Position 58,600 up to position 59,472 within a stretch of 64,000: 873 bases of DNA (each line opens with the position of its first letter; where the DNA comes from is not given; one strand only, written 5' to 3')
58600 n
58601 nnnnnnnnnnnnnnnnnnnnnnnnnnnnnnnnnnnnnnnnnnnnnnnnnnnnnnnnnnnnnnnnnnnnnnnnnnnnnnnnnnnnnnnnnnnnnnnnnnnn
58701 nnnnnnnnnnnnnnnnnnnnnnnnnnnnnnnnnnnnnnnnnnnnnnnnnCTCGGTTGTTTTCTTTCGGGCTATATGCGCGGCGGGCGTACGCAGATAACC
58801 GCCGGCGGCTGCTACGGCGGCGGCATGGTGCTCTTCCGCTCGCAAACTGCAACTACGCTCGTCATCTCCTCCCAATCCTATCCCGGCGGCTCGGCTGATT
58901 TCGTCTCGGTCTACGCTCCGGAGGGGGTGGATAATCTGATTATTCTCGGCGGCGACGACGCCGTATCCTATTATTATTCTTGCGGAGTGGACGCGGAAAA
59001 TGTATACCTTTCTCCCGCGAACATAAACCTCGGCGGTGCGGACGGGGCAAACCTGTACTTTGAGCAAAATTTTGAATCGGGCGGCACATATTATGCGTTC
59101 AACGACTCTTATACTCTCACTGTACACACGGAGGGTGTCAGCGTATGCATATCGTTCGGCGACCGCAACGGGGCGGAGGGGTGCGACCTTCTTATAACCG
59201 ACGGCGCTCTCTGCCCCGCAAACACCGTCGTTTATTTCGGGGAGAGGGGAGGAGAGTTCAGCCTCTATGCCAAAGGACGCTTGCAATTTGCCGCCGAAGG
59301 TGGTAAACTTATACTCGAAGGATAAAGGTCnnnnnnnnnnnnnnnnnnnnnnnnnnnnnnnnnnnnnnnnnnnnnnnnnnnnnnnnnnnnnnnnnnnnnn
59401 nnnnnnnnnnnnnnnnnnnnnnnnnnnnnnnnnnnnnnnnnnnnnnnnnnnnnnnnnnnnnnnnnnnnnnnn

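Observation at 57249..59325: Giant helicase is translationally coupled to a ComEC that lacks the HxHxDH metallo-beta-lactamase motif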

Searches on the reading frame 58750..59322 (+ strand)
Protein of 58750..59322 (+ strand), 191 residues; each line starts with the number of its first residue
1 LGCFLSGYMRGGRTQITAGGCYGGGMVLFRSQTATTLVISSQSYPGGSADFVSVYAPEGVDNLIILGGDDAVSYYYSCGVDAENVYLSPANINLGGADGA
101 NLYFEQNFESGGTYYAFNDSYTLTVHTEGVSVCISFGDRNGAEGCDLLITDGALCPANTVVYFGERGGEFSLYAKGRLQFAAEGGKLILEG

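Call 63: predict_structure(alignment_id=A2)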
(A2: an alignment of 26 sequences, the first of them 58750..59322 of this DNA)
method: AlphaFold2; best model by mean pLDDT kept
length: 191 residues; sequences in the alignment: 26
mean_pLDDT: 88.4   pTM: 0.88
mean pLDDT of the five models: 88.4, 87.9, 87.3, 87.3, 84.2
residues with pLDDT >= 90: 106; 70-90: 73; 50-70: 12; < 50: 0
segments of 3 or more residues with pLDDT < 50: none
pLDDT, mean of each block of 10 residues (from residue 1): 73 93 87 95 86 90 92 87 92 74 94 95 96 85 86 86 84 90 96 87
secondary structure, 60 per line:
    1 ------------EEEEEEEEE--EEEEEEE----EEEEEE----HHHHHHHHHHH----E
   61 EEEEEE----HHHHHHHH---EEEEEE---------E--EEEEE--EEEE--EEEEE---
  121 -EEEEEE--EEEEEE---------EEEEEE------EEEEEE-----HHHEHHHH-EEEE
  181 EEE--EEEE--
elements in order: E13-21 E24-30 E35-40 H45-55 E60-66 H71-78 E82-87 E100-104 E107-110 E113-117 E122-127 E130-135 E145-150 E157-162 H172-175 E177-183 E186-189

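Call 66: fold_search(model_id=the predicted structure, library=pdb)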
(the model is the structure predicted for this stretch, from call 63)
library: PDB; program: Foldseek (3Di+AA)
matches with E <= 10: 532; with E <= 0.001: 3
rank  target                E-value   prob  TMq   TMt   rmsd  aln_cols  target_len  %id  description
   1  7wnt                  2.6e-04  1.00  0.47  0.20   5.9       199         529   18  RNase J from Mycobacterium tuberculosis (released 2023-01-25)
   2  7pcr                  4.8e-04  1.00  0.47  0.19   5.3       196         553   13  Helicobacter pylori RNase J (released 2022-05-25)
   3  8ewo_A                8.9e-04  1.00  0.44  0.34   5.3       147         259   12  Crystal structure of putative glyoxylase II from Pseudomonas aeruginosa (released 2022-11-16)
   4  8ewo_B                1.5e-03  1.00  0.43  0.34   5.4       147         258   11  Crystal structure of putative glyoxylase II from Pseudomonas aeruginosa (released 2022-11-16)
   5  8z9c_H                2.1e-03  1.00  0.41  0.16   7.0       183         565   15  Cryo-EM structure of NTR-bound type VII CRISPR-Cas complex at substrate-engaged state I (released 2024-08-21)
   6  7l0b_C                2.2e-03  0.99  0.39  0.38   5.5       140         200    9  Crystal structure of hydroxyacyl glutathione hydrolase (GloB) from Staphylococcus aureus, apoenzyme (released 2020-12-30)
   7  8rr1_E                2.2e-03  0.99  0.43  0.16   6.6       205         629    7  Human mitochondrial RNase Z complex with ELAC2-D550N catalytic mutant and tRNA-Tyr precursor (Composite model) (released 2025-01-08)
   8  8uib_K                3.7e-03  0.98  0.41  0.21   8.3       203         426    9  Structure of the human INTS9-INTS11-BRAT1 complex (released 2024-08-21)
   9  2p4z_B                4.2e-03  0.98  0.45  0.33   9.6       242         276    9  A Ferredoxin-like Metallo-beta-lactamase Superfamily Protein from Thermoanaerobacter tengcongensis (released 2008-03-18)
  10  2p18                  4.7e-03  1.00  0.44  0.32   5.0       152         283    7  Crystal structure of the Leishmania infantum glyoxalase II (released 2008-01-15)
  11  7dck_B                4.7e-03  0.99  0.43  0.36   6.2       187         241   12  Crystal structure of phosphodiesterase tw9814 (released 2021-10-27)
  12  4jo0                  5.0e-03  0.99  0.43  0.18   6.6       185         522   14  Crystal Structure of CmlA, a diiron beta-hydroxylase from Streptomyces venezuelae (released 2013-09-11)
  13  8a90_B                5.7e-03  1.00  0.47  0.20   5.7       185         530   12  Crystal structure of FrsH (released 2023-07-12)
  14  7l0b_B                5.7e-03  0.99  0.41  0.40   5.4       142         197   10  Crystal structure of hydroxyacyl glutathione hydrolase (GloB) from Staphylococcus aureus, apoenzyme (released 2020-12-30)
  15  5kil                  5.7e-03  0.98  0.42  0.18   7.1       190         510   12  CmlA beta-hydroxylase E377D mutant (released 2017-04-26)
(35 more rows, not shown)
